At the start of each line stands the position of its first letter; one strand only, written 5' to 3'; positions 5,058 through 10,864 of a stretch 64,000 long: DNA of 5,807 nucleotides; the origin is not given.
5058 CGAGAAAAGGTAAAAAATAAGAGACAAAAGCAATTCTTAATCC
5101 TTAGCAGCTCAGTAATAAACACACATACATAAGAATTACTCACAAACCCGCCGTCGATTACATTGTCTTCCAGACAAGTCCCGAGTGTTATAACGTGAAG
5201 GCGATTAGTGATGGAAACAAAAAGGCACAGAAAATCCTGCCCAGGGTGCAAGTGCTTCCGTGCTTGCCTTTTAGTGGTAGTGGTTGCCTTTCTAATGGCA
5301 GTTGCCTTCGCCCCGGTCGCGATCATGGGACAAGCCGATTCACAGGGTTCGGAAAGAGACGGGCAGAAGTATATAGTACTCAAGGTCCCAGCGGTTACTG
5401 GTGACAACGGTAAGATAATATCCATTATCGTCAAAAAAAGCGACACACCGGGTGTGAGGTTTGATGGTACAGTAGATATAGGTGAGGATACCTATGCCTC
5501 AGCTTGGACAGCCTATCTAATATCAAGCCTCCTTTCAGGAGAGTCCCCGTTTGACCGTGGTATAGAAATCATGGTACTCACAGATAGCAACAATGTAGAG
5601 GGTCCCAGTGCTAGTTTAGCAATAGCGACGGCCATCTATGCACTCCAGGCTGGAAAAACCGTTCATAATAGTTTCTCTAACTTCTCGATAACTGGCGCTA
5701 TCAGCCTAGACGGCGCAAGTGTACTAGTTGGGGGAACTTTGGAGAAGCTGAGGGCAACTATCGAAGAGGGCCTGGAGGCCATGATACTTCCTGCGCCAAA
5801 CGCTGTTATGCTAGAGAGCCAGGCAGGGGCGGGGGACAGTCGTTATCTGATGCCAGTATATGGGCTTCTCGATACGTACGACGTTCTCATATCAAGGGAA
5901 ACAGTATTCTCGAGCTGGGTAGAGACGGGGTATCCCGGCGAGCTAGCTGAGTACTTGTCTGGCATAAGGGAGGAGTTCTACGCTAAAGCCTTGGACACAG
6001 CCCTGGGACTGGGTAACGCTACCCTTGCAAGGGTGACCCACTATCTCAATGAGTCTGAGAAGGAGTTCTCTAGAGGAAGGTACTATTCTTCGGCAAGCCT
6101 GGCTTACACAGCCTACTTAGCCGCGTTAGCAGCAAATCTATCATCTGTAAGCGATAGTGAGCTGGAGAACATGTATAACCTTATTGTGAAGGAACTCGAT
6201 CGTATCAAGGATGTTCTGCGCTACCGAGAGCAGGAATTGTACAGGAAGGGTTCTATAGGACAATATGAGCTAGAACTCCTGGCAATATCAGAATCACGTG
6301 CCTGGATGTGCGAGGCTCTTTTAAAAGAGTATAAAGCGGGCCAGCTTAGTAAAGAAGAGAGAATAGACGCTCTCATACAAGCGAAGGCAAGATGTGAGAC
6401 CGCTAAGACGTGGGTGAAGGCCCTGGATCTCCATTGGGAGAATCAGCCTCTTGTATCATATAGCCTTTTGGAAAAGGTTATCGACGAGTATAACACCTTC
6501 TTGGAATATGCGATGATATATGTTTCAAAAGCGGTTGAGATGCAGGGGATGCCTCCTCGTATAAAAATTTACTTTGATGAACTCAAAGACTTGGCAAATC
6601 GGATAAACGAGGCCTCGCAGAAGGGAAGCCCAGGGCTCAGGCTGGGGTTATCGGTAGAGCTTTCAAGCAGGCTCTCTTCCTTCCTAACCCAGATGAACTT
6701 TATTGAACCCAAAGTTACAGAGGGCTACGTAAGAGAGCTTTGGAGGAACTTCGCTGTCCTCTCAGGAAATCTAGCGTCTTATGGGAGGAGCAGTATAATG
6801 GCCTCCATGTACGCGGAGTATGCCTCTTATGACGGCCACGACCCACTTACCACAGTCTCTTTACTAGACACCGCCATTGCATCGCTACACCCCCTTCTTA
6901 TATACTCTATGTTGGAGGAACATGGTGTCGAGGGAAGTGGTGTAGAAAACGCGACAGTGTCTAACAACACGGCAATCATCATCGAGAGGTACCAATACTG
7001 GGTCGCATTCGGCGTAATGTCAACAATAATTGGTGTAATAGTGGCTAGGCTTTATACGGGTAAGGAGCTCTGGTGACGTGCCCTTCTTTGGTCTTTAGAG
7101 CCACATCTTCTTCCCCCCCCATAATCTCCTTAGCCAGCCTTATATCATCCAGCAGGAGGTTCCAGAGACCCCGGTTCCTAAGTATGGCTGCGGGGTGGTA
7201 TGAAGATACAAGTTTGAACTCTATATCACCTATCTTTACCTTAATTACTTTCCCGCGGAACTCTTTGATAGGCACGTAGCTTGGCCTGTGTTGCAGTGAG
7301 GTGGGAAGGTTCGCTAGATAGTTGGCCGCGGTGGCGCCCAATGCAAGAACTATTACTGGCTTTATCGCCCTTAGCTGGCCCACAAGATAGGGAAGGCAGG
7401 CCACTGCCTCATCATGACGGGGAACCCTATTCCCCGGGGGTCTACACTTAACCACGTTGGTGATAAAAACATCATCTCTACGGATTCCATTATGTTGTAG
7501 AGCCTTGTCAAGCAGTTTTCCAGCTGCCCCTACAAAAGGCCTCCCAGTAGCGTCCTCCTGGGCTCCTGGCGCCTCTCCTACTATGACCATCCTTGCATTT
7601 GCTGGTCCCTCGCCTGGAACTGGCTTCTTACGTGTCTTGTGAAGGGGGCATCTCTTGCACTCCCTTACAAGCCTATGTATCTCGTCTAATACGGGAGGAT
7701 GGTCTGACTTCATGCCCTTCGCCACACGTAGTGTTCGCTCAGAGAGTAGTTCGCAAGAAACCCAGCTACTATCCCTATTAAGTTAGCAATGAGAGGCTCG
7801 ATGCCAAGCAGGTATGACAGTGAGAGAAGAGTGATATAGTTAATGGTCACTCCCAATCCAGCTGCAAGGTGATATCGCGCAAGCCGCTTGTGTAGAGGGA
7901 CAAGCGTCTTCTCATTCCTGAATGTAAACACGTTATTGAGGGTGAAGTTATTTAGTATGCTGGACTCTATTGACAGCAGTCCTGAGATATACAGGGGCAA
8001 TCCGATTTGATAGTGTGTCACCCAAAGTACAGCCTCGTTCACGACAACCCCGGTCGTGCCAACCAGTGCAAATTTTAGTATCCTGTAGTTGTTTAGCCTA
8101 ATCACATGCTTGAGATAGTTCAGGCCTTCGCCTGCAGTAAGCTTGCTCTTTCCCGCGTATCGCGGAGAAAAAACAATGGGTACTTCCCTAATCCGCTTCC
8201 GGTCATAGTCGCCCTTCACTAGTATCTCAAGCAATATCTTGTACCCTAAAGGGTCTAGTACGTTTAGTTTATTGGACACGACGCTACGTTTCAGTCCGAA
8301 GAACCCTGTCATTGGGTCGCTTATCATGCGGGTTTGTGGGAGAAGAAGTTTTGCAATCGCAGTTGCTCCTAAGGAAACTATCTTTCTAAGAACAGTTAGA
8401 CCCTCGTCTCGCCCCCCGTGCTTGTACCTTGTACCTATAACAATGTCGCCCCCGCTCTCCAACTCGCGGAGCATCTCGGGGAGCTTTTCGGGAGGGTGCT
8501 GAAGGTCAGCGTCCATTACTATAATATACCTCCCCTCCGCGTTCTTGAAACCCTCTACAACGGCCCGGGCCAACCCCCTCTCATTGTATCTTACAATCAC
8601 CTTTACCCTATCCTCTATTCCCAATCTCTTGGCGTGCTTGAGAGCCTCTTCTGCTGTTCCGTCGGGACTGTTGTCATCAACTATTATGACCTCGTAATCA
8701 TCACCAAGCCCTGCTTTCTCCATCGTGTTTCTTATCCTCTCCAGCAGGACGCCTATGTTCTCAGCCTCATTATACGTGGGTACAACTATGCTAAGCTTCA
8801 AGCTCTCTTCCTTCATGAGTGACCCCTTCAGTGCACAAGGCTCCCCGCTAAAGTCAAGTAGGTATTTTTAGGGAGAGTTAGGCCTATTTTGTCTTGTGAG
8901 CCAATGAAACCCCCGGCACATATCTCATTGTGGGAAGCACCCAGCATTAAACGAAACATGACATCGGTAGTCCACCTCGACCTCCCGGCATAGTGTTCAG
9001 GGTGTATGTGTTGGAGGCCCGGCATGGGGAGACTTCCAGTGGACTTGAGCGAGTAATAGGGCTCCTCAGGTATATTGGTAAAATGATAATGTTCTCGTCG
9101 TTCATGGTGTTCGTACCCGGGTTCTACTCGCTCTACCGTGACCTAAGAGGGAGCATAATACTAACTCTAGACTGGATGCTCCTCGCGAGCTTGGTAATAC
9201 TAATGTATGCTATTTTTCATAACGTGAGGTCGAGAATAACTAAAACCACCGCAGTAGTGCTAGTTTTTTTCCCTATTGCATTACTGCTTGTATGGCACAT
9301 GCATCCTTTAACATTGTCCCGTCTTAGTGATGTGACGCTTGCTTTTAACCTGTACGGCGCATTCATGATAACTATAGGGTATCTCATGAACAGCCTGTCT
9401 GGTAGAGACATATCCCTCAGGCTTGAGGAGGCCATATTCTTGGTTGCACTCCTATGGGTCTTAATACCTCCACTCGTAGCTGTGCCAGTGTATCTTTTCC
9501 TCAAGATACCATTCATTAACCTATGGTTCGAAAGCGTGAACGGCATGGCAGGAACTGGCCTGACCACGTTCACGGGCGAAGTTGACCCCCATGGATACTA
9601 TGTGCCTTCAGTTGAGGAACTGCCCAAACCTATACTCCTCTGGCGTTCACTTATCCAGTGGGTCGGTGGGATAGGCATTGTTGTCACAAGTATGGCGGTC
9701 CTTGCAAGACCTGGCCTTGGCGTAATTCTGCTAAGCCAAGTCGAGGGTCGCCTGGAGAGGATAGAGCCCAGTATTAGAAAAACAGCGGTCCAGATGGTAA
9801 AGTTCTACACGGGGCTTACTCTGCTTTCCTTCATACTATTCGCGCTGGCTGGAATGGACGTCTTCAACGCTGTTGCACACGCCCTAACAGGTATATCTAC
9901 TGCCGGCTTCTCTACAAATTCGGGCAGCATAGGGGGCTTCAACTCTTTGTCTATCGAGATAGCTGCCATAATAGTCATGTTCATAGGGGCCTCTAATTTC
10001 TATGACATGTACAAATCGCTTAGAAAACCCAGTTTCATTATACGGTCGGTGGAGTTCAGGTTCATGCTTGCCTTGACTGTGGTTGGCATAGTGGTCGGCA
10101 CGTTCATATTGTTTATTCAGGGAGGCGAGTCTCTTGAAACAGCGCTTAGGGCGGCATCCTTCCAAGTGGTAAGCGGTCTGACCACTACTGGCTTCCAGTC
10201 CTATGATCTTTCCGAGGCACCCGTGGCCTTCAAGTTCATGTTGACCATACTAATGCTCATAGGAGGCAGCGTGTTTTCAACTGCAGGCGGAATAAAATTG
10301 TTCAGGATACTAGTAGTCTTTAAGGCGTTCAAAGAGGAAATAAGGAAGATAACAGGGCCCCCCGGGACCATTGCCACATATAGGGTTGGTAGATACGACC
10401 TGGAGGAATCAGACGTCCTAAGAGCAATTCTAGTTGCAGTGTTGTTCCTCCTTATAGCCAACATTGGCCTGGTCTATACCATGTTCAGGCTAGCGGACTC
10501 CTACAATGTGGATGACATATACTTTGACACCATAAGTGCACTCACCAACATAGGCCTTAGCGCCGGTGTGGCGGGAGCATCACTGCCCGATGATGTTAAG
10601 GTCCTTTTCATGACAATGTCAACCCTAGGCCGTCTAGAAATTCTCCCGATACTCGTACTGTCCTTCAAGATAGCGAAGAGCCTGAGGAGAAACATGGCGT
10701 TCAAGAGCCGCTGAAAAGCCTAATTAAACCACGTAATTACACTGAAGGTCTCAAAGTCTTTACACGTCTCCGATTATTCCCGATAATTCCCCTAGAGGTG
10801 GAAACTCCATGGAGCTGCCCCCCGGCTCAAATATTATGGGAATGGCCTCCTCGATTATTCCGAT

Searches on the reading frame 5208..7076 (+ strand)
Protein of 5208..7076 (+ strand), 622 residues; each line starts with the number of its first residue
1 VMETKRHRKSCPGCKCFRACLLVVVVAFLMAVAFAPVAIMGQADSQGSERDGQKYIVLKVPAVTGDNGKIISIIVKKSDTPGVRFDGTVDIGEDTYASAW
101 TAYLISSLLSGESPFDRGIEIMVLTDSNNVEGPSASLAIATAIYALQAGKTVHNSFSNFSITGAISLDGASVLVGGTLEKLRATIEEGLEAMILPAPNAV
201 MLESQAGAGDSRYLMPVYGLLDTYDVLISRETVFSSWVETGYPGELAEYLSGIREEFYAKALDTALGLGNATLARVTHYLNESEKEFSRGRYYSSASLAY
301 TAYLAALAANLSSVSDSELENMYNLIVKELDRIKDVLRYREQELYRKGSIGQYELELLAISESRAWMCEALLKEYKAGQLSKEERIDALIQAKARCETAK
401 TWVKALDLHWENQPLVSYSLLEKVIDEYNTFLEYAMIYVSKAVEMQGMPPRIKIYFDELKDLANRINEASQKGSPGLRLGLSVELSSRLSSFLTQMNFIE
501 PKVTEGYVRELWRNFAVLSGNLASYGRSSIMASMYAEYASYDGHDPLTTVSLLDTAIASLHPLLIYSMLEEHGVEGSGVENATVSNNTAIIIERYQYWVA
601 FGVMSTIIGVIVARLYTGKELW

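Call 45: search_protein_families(library=pfam, proteins=[window:5208-7076:+], max_evalue=0.0001)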
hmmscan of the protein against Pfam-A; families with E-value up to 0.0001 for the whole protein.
window:5208-7076:+ (622 aa): 2 families
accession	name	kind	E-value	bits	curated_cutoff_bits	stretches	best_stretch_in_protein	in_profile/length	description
PF05362.19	Lon_C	-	3.1e-09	37.1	21.1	1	127-202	104-176/205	Lon protease (S16) C-terminal proteolytic domain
PF13541.12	ChlI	-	2.1e-05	24.8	27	1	127-198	53-121/121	Subunit ChlI of Mg-chelatase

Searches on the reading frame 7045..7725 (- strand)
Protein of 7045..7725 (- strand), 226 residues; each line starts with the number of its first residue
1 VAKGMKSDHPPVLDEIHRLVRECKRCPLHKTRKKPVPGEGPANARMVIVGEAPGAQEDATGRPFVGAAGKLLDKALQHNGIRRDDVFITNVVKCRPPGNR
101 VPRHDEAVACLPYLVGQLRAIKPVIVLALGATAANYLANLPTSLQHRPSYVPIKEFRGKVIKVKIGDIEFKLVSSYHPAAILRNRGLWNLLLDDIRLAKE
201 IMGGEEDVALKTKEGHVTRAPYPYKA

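Call 45: search_protein_families(library=pfam, proteins=[window:7045-7725:-], max_evalue=0.0001)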
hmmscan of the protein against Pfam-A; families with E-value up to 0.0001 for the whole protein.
window:7045-7725:- (226 aa): 1 family
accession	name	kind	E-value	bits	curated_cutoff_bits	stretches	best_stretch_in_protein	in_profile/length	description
PF03167.25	UDG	-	2.8e-37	128.3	24.3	1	37-186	1-126/141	Uracil DNA glycosylase superfamily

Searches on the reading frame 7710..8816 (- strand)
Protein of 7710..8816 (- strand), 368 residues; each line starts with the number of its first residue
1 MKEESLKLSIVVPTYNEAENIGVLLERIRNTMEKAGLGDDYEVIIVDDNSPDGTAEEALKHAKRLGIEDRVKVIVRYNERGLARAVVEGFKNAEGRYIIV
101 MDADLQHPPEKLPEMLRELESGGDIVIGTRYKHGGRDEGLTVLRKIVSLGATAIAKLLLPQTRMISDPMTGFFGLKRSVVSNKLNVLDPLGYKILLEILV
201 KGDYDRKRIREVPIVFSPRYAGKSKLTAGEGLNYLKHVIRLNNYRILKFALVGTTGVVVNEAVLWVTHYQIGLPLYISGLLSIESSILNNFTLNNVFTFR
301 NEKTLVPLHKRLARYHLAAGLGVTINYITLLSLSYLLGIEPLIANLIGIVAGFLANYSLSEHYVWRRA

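Call 45: search_protein_families(library=pfam, proteins=[window:7710-8816:-], max_evalue=0.0001)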
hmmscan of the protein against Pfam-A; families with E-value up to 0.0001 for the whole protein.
window:7710-8816:- (368 aa): 4 families
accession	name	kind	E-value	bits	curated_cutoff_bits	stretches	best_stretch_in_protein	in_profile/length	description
PF00535.33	Glycos_transf_2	-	1.1e-37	130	23.3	1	9-151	1-138/168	Glycosyl transferase family 2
PF04138.20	GtrA_DPMS_TM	-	4.8e-24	85.3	26.1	1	248-365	1-117/117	GtrA/DPMS, transmembrane domain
PF13641.12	Glyco_tranf_2_3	-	1.6e-08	35.3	27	1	8-119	3-111/230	Glycosyltransferase like family 2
PF10111.15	Glyco_tranf_2_2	-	2.3e-05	24.5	27.3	1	9-117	1-104/276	Glycosyltransferase like family 2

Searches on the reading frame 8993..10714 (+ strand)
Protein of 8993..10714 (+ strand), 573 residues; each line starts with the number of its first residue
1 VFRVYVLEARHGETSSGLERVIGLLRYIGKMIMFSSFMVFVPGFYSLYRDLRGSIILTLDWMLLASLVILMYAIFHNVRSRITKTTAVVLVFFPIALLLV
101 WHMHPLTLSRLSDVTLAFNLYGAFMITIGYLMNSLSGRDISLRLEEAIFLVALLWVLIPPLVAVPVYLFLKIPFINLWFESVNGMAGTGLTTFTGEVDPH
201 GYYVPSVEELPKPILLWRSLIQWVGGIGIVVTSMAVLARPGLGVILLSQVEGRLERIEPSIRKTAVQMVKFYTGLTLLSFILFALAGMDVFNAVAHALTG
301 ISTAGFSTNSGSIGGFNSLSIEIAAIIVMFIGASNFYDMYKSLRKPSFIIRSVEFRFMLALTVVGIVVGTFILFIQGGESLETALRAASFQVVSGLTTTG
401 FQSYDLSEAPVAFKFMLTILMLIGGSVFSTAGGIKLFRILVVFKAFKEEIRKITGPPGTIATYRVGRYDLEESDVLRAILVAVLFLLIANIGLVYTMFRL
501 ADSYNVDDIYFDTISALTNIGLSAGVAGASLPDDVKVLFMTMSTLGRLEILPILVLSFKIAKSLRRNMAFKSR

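Call 45: search_protein_families(library=pfam, proteins=[window:8993-10714:+], max_evalue=0.0001)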
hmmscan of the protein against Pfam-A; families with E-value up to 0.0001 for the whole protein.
window:8993-10714:+ (573 aa): 1 family
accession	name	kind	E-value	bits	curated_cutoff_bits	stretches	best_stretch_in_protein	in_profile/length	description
PF02386.22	TrkH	-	8.2e-51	173.4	27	1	171-560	60-493/502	Cation transport protein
